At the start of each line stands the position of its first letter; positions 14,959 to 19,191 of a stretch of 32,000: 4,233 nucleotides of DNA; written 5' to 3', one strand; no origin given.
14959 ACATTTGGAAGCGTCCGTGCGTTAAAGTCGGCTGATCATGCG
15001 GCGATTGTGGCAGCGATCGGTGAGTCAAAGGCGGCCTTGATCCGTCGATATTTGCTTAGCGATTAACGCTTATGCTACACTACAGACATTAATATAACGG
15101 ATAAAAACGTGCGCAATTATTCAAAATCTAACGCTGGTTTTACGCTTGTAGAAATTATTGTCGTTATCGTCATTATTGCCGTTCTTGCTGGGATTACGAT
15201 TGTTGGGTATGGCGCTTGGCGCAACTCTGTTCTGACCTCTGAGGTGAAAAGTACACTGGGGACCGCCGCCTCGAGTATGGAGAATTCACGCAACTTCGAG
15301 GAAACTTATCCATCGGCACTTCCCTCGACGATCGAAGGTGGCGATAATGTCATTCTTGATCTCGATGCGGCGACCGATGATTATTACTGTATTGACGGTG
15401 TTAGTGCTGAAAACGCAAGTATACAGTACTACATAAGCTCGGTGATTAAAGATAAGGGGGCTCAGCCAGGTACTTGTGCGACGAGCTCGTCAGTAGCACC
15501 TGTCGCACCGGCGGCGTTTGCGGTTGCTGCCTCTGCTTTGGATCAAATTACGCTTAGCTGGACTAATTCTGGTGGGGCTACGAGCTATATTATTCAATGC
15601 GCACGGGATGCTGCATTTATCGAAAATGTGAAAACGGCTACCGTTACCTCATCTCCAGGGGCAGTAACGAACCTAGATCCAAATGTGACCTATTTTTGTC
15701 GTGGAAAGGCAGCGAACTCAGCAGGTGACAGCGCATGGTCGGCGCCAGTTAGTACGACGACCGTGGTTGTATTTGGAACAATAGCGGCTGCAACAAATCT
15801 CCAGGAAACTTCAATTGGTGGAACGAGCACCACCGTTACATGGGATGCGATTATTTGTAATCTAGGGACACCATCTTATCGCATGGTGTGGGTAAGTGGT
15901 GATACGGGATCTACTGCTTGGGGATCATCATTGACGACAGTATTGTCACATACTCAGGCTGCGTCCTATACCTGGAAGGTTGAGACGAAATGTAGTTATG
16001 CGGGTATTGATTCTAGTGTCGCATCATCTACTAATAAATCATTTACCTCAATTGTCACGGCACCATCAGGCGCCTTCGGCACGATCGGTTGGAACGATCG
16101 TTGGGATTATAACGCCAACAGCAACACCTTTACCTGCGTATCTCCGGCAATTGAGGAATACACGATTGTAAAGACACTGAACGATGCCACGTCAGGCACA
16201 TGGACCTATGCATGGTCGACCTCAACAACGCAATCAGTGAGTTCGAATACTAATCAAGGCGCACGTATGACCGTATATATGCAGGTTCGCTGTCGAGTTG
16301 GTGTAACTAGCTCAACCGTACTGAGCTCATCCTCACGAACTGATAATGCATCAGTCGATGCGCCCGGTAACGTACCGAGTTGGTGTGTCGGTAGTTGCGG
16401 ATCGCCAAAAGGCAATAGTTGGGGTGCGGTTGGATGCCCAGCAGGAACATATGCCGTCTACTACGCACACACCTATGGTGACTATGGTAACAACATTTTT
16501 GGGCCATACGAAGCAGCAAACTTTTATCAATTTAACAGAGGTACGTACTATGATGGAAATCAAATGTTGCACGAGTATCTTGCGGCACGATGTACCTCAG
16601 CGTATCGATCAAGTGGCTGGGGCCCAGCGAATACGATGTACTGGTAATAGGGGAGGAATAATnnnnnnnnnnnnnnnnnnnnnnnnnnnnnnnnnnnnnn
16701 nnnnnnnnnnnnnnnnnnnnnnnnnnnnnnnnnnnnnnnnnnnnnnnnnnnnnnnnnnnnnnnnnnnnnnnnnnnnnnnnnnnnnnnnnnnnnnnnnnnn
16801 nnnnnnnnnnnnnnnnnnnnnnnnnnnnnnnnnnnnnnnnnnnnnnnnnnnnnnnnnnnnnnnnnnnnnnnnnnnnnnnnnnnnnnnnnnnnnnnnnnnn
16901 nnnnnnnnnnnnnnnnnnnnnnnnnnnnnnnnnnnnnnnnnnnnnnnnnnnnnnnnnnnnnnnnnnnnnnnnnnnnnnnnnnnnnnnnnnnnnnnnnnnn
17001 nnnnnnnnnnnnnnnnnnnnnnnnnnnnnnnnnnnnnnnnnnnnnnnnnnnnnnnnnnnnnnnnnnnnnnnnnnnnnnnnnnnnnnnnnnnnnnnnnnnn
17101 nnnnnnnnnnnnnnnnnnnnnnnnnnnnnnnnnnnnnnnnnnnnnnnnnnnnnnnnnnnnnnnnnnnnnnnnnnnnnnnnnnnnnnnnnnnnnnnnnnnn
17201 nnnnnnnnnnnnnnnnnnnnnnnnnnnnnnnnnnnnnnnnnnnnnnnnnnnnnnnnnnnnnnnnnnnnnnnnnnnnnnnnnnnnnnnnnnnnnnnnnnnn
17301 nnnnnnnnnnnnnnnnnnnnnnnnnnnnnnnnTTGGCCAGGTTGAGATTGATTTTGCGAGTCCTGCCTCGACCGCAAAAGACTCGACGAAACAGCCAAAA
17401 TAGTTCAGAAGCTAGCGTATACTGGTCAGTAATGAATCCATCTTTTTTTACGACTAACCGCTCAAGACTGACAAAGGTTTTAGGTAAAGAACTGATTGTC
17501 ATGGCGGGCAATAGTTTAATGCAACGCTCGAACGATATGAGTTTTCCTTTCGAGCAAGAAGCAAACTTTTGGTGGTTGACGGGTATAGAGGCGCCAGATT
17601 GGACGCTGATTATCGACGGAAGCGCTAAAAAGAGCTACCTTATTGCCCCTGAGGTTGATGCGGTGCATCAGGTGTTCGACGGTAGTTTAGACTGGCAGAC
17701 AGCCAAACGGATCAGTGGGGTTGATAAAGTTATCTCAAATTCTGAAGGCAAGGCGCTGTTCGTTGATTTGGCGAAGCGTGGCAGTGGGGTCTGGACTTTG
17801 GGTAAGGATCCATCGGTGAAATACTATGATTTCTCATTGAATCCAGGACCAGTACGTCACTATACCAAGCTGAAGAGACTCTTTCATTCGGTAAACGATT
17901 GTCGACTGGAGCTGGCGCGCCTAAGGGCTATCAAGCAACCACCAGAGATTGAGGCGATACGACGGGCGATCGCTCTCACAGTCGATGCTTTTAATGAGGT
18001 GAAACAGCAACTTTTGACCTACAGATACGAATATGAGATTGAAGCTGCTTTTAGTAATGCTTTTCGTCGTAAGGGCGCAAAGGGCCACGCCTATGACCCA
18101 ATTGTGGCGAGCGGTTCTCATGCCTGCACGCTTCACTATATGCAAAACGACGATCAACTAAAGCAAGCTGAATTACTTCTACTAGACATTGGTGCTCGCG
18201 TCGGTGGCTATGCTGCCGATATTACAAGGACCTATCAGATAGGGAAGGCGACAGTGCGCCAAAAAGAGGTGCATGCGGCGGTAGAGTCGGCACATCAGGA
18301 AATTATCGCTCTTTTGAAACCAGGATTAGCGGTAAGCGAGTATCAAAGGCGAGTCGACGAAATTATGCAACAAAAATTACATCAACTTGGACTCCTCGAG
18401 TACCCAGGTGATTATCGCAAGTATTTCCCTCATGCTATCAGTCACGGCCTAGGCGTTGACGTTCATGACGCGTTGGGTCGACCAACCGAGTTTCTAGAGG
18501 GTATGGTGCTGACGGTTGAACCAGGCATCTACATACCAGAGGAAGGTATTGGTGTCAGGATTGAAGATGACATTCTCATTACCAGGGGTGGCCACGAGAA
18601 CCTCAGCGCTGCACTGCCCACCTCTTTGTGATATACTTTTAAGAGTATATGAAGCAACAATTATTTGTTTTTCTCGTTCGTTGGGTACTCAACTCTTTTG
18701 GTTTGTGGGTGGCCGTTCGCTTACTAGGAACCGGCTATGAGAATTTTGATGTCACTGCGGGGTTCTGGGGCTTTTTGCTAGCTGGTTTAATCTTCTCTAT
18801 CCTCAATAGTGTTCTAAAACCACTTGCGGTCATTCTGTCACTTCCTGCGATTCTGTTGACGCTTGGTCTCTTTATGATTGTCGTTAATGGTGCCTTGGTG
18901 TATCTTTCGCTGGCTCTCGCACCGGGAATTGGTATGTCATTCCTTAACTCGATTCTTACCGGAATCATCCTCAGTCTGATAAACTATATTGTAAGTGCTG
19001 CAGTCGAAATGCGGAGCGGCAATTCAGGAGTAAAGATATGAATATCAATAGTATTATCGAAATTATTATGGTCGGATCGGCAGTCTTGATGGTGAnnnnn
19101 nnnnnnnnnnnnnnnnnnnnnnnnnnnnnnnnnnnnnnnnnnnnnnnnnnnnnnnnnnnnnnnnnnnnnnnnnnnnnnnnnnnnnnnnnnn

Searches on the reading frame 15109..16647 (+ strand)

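Call 95: search_protein_families(library=pfam, proteins=[window:15109-16647:+], max_evalue=0.0001)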
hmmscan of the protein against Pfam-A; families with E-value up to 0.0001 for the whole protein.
window:15109-16647:+ (512 aa): 2 families
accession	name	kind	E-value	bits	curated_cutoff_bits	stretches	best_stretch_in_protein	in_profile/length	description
PF00041.27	fn3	-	1.8e-08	34.9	25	1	134-216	3-83/84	Fibronectin type III domain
PF07963.17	N_methyl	-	4.8e-07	29.5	21.2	1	6-30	2-26/27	Prokaryotic N-terminal methylation motif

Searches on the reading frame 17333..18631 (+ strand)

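Call 7: search_protein_families(library=pfam, proteins=[window:17333-18631:+], max_evalue=0.01)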
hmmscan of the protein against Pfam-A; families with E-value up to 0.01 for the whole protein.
window:17333-18631:+ (432 aa): 2 families
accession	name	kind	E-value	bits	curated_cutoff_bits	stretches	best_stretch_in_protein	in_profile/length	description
PF00557.29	Peptidase_M24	-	6.7e-57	193.1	23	1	207-417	1-207/208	Metallopeptidase family M24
PF05195.22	AMP_N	-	3.4e-19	69.2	24.6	1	39-151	1-118/121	Aminopeptidase P, N-terminal domain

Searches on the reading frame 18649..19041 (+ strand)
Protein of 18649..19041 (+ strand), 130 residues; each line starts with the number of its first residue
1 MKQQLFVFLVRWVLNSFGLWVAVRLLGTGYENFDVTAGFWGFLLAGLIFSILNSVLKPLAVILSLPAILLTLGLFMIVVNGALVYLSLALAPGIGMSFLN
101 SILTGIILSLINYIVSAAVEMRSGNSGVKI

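Call 95: search_protein_families(library=pfam, proteins=[window:18649-19041:+], max_evalue=0.0001)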
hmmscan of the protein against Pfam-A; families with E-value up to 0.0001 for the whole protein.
window:18649-19041:+ (130 aa): 1 family
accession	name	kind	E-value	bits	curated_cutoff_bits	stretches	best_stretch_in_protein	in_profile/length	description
PF04020.18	Phage_holin_4_2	-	8.6e-19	68.5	28.8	1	8-114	3-105/105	Mycobacterial 4 TMS phage holin, superfamily IV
